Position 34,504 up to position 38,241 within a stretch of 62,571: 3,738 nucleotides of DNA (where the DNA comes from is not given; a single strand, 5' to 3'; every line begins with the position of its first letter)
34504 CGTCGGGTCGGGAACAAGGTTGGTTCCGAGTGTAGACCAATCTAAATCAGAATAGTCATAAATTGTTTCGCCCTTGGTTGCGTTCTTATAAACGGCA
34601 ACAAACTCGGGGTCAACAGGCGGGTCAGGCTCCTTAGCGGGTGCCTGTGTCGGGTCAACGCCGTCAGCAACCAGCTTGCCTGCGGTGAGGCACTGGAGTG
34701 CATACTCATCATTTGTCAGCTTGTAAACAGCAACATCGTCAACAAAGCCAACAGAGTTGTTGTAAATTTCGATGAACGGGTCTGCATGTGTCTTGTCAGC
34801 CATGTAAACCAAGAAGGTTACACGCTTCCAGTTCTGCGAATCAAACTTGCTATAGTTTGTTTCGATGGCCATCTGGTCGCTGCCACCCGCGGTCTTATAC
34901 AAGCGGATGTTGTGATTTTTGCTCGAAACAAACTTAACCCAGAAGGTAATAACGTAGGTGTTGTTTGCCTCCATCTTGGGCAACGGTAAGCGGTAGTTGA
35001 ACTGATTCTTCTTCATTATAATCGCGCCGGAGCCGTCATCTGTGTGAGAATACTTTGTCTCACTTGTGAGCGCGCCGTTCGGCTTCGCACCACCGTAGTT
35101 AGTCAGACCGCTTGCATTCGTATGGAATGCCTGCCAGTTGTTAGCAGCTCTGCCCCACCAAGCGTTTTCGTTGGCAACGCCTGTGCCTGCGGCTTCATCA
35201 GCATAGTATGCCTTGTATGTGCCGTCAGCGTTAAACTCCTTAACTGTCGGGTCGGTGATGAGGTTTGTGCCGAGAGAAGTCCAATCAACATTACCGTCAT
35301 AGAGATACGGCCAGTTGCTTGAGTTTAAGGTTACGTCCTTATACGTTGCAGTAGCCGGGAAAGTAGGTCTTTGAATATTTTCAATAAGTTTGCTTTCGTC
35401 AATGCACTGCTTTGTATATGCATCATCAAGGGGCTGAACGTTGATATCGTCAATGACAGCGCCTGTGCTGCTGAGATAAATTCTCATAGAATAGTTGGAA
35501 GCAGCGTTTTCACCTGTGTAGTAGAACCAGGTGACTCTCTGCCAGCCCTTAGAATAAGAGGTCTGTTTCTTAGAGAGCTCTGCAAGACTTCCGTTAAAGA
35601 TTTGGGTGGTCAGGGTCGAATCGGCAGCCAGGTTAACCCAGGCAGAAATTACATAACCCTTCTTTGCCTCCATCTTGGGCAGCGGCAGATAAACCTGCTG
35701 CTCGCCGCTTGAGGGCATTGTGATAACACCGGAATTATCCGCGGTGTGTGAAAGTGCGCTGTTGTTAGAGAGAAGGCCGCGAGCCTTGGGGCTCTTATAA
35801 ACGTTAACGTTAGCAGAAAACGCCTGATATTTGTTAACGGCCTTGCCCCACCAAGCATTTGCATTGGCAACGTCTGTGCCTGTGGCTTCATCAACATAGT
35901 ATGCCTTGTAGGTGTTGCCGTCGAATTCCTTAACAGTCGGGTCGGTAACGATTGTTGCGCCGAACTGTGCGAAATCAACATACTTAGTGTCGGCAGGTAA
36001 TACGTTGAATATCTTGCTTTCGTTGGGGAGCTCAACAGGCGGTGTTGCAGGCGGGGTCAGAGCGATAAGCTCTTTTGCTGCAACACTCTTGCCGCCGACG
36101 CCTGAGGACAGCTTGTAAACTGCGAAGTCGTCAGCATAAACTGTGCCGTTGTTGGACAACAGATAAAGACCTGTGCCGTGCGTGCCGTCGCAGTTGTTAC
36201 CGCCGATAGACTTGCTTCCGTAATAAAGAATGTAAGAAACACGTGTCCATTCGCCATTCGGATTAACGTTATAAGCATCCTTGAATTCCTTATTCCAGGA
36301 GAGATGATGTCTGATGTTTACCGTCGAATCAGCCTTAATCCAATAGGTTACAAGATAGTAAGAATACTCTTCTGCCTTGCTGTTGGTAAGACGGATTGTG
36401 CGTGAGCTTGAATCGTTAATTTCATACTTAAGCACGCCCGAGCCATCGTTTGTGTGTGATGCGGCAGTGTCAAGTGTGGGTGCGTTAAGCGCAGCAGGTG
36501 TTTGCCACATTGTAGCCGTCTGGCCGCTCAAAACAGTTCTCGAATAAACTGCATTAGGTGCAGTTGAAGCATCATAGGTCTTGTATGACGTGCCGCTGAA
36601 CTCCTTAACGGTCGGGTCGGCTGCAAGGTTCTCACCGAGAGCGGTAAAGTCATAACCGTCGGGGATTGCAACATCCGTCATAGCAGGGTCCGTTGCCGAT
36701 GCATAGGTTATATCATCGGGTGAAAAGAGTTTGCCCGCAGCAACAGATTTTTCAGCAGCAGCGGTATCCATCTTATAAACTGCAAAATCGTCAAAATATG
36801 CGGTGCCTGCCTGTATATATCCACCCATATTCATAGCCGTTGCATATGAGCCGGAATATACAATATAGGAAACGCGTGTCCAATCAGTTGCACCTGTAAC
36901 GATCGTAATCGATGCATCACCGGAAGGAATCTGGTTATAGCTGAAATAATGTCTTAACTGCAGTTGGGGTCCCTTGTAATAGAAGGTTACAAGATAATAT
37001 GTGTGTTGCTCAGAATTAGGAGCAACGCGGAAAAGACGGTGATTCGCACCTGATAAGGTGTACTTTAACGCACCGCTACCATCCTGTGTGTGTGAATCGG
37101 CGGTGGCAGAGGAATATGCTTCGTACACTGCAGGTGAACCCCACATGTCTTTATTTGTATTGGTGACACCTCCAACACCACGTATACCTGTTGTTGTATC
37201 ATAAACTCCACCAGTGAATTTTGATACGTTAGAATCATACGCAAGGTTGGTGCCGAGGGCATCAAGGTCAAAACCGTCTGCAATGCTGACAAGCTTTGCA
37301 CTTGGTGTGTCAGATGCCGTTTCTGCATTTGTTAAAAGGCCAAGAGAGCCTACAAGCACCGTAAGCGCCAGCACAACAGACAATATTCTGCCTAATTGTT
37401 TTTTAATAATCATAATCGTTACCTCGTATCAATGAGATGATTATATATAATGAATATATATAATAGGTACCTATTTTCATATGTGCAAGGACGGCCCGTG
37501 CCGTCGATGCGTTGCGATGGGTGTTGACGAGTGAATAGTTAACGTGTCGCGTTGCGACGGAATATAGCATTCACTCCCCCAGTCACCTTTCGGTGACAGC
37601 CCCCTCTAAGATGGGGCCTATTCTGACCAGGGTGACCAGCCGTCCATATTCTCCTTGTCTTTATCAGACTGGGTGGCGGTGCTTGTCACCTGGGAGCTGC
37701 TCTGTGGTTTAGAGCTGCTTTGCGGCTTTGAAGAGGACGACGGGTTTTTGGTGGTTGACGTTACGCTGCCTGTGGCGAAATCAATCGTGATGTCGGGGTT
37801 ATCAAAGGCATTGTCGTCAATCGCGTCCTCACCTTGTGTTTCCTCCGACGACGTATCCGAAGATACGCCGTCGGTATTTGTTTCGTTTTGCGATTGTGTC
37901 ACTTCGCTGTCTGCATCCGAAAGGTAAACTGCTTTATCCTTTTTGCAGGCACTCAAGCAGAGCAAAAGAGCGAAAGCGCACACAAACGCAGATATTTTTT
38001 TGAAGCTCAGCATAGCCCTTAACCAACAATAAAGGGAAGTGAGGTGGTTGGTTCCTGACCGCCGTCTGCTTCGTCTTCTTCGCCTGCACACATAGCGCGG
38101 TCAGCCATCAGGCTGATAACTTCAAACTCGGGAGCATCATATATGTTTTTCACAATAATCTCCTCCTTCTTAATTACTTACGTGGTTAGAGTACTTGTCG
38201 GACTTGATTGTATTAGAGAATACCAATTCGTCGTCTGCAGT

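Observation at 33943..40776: Eight copies of an unnamed ~185-205-aa module spread over two adjacent secreted proteins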

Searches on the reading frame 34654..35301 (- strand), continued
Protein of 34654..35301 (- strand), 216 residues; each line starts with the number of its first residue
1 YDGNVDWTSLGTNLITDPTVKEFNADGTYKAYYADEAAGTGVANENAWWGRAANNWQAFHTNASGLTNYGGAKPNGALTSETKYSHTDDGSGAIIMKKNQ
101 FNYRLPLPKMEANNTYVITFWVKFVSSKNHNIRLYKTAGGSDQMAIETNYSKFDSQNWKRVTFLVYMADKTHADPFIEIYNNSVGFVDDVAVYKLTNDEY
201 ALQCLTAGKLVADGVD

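Call 52: fold_search(model_id=the predicted structure, library=pdb)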
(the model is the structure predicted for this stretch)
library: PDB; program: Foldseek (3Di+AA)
matches with E <= 10: 1795; with E <= 0.001: 165
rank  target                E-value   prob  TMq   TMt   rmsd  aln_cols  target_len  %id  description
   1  2zey_B                1.0e-07  1.00  0.42  0.59   3.6       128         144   16  Family 16 carbohydrate binding module (released 2008-03-04)
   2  2zex_A                1.1e-07  1.00  0.42  0.58   3.7       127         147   16  Family 16 carbohydrate binding module (released 2008-03-04)
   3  2zey_A                1.2e-07  1.00  0.43  0.60   3.5       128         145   16  Family 16 carbohydrate binding module (released 2008-03-04)
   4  2zew_A                1.4e-07  1.00  0.42  0.59   3.7       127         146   16  Family 16 Cabohydrate Binding Domain Module 1 (released 2008-03-04)
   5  3oea_A                2.0e-07  1.00  0.42  0.58   3.6       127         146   16  Crystal structure of the Q121E mutants of C.polysaccharolyticus CBM16-1 bound to cellopentaose (released 2010-08-25)
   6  2zez_C                2.3e-07  1.00  0.40  0.57   4.3       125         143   13  Family 16 Carbohydrate Binding Module-2 (released 2008-03-25)
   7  2zez_B                2.7e-07  1.00  0.41  0.59   4.1       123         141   12  Family 16 Carbohydrate Binding Module-2 (released 2008-03-25)
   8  3oeb_A                3.1e-07  1.00  0.42  0.59   3.6       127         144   16  Crystal structure of the Q121E mutant of C.polysaccharolyticus CBM16-1 bound to mannopentaose (released 2010-08-25)
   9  2zez_A                3.4e-07  1.00  0.40  0.57   4.3       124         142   13  Family 16 Carbohydrate Binding Module-2 (released 2008-03-25)
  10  2zew_B                4.1e-07  1.00  0.42  0.58   3.7       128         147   16  Family 16 Cabohydrate Binding Domain Module 1 (released 2008-03-04)
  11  2zex_B                5.2e-07  1.00  0.42  0.59   3.6       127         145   16  Family 16 carbohydrate binding module (released 2008-03-04)
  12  9jsl_D                1.8e-06  1.00  0.39  0.20   3.4       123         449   13  Clostridium perfringens iota toxin pore Ib in prepore V state (released 2025-05-14)
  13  9jsh_E                3.0e-06  1.00  0.39  0.18   3.4       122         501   13  Clostridium perfringens iota toxin pore Ib in prepore III state (released 2025-05-14)
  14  9jsn_G                3.2e-06  1.00  0.40  0.19   3.4       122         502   13  Clostridium perfringens iota toxin pore Ib in prepore VII state (released 2025-05-14)
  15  9jsk_A                3.2e-06  1.00  0.40  0.21   3.5       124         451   14  Clostridium perfringens iota toxin pore Ib in prepore IV state (released 2025-05-14)
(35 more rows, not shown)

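Call 62: find_related_loci(query=A3, collection=metagenome_contigs, flank=10000)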
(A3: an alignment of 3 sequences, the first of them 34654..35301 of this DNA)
Query A3 (216 aa) in metagenome_contigs; peptide patterns used: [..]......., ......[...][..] (x = any residue, [..] = any of these).
109 stretches matched a pattern, but none encodes a relative of the query by tblastn (E <= 1e-3).

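Call 72: fold_search(model_id=the predicted structure, library=viral)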
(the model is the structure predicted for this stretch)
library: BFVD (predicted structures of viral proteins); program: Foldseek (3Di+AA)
matches with E <= 10: 1965; with E <= 0.001: 269
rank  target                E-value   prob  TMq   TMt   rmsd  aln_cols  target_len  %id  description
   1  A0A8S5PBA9            4.1e-08  1.00  0.40  0.17  10.7       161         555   14  S-layer associated multidomain endoglucanase 16 carbohydrate binding module-2.9A [Siphoviridae sp. ctYtb10]
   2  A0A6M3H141            2.8e-07  1.00  0.40  0.07   5.9       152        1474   18  (no name in the UniProt tables at hand)
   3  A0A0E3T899            4.8e-07  1.00  0.42  0.17   6.3       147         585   14  Galactose binding protein [Gordonia phage Gsput1]
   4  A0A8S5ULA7            8.7e-07  1.00  0.44  0.48   3.1       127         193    9  Hyaluronate lyase [Siphoviridae sp. ctICF6]
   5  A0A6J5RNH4            1.4e-06  1.00  0.41  0.19   4.4       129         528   19  Carbohydrate-binding, CenC-like [uncultured Caudovirales phage]
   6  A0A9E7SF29            1.5e-06  1.00  0.42  0.12   8.4       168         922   12  (no name in the UniProt tables at hand)
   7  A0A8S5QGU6            1.7e-06  1.00  0.37  0.08   8.6       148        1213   13  Endopeptidase tail [Siphoviridae sp. ctoOf8]
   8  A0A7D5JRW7            1.9e-06  1.00  0.40  0.08   8.1       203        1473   16  (no name in the UniProt tables at hand)
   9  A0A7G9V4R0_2          2.2e-06  1.00  0.38  0.11   9.1       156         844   13  (no name in the UniProt tables at hand)
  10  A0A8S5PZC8            2.8e-06  1.00  0.41  0.10  10.2       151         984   16  Tail protein [Siphoviridae sp. ctMOb8]
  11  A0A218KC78            2.8e-06  1.00  0.36  0.14   5.3       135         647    9  CBM-cenC domain-containing protein [Bacillus phage PBC2]
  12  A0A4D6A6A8            3.0e-06  1.00  0.37  0.07   9.8       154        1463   12  (no name in the UniProt tables at hand)
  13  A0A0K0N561            3.1e-06  1.00  0.40  0.15   7.1       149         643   12  Minor tail protein [Tsukamurella phage TIN2]
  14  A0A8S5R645            3.3e-06  1.00  0.40  0.14   4.4       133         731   17  DUF4832 domain-containing protein [Ackermannviridae sp. ctaCq7]
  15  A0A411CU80            4.5e-06  1.00  0.41  0.13   6.7       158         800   14  Minor tail protein [Gordonia phage IDyn]
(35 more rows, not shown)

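Call 73: list_cluster_members(proteins=[P0008, P0009, P0013, P0014, P0017, P0023, P0026, P0029, P0033, P0036])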
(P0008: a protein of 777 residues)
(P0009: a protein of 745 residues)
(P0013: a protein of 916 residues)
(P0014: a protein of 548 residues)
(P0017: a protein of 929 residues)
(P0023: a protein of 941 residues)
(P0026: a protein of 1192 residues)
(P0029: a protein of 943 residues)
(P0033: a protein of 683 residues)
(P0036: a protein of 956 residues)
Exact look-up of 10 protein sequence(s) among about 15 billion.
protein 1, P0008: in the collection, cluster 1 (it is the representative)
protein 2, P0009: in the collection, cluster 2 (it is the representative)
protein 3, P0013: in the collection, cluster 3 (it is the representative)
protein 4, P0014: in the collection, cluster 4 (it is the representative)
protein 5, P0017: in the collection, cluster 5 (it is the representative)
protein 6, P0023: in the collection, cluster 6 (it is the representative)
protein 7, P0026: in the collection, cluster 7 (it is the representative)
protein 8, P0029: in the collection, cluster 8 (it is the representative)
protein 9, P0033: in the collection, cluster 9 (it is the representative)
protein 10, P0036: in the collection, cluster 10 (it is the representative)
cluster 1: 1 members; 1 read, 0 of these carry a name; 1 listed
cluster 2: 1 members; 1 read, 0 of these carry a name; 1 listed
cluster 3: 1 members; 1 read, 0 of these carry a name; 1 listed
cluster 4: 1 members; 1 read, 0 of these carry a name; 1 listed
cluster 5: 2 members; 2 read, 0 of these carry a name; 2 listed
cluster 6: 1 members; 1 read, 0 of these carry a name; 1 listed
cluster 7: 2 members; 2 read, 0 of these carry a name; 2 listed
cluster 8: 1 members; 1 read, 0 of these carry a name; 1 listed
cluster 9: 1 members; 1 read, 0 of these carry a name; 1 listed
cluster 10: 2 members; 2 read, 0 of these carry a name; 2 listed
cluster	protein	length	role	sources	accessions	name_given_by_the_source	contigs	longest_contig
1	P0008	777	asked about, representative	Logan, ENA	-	-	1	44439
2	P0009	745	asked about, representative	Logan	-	-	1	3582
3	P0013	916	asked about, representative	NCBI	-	-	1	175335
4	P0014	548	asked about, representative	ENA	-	-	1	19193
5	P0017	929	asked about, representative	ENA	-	-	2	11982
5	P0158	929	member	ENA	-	-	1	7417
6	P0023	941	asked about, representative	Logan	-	-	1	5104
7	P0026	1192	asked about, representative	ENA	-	-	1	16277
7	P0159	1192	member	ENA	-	-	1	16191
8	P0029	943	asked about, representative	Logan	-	-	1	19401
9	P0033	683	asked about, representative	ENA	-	-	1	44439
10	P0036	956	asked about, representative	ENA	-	-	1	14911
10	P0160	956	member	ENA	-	-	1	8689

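Call 74: search_solved_structures(query=A1, max_evalue=10, show_alignments=3)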
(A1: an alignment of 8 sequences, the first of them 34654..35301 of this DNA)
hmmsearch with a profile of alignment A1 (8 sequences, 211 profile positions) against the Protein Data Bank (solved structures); distinct sequences matched with E-value up to 10: 3.
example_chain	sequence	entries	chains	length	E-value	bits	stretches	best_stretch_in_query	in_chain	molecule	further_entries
8xmz_A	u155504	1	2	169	0.0055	19.9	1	109-191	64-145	T9SS C-terminal target domain-containing protein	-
4d0q_A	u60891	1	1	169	0.016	18.4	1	79-193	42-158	HYALURONATE LYASE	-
1k42_A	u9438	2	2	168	0.35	14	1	100-187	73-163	Xylanase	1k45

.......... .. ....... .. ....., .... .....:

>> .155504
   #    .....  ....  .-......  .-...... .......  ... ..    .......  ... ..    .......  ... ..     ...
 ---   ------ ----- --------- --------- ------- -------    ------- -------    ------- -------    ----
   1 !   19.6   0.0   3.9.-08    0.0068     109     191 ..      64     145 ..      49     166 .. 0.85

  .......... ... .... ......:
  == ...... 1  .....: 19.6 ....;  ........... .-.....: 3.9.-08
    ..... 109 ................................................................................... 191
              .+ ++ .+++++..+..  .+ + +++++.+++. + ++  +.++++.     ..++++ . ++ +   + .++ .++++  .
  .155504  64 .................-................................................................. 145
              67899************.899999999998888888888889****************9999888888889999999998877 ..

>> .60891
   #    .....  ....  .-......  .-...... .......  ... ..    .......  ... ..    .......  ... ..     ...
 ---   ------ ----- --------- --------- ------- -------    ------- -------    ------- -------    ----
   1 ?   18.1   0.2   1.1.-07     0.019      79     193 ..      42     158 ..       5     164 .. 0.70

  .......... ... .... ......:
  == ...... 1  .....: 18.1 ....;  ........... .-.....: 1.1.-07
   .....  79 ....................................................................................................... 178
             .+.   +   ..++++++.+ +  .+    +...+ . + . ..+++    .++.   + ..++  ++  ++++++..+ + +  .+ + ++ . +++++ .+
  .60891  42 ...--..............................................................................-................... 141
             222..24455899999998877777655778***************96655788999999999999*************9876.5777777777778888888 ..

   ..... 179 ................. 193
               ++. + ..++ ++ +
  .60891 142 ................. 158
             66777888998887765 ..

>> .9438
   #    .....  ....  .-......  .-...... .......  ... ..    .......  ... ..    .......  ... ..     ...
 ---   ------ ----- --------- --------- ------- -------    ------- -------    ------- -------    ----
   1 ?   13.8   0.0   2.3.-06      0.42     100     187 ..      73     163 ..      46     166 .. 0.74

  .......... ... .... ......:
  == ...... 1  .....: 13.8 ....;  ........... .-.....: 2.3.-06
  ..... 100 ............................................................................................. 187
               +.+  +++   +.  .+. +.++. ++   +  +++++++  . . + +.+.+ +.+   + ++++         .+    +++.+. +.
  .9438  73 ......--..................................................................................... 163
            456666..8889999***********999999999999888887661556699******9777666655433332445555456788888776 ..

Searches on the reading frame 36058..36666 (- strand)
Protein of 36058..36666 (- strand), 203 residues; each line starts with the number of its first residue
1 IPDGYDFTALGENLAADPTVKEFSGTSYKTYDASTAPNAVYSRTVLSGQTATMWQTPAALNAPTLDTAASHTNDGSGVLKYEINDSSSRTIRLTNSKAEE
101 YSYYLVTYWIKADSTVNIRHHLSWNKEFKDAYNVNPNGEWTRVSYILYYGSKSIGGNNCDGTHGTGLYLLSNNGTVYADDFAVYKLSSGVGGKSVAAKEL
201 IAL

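Call 8: search_protein_families(library=pfam, proteins=[window:36058-36666:-], max_evalue=10)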
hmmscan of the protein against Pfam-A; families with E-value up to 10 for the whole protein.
window:36058-36666:- (203 aa): 2 families
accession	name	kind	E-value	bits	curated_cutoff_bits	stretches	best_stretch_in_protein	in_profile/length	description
PF17899.6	Peptidase_M61_N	-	0.054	13.9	23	1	120-164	60-104/168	Peptidase M61 N-terminal domain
PF25442.1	Ubiquitin_RHG40_C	-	0.25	12.4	27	1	119-140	74-95/100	RHG40-like, C-terminal ubiquitin-like domain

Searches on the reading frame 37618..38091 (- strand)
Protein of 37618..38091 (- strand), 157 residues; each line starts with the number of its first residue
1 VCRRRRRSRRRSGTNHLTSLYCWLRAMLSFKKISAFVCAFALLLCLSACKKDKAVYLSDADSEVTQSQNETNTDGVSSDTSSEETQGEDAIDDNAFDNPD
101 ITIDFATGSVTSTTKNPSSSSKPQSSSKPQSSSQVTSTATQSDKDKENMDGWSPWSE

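Call 3: search_protein_families(library=pfam, proteins=[window:37618-38091:-], max_evalue=1)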
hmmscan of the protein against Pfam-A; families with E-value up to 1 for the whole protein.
window:37618-38091:- (157 aa): 2 families
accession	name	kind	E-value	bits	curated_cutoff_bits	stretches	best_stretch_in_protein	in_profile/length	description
PF22251.1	PFF1_TM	-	0.01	15.8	32.3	1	32-153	104-223/300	Vacuolar membrane protease, transmembrane domain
PF01080.22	Presenilin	-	0.35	10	34.3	1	63-145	244-319/408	Presenilin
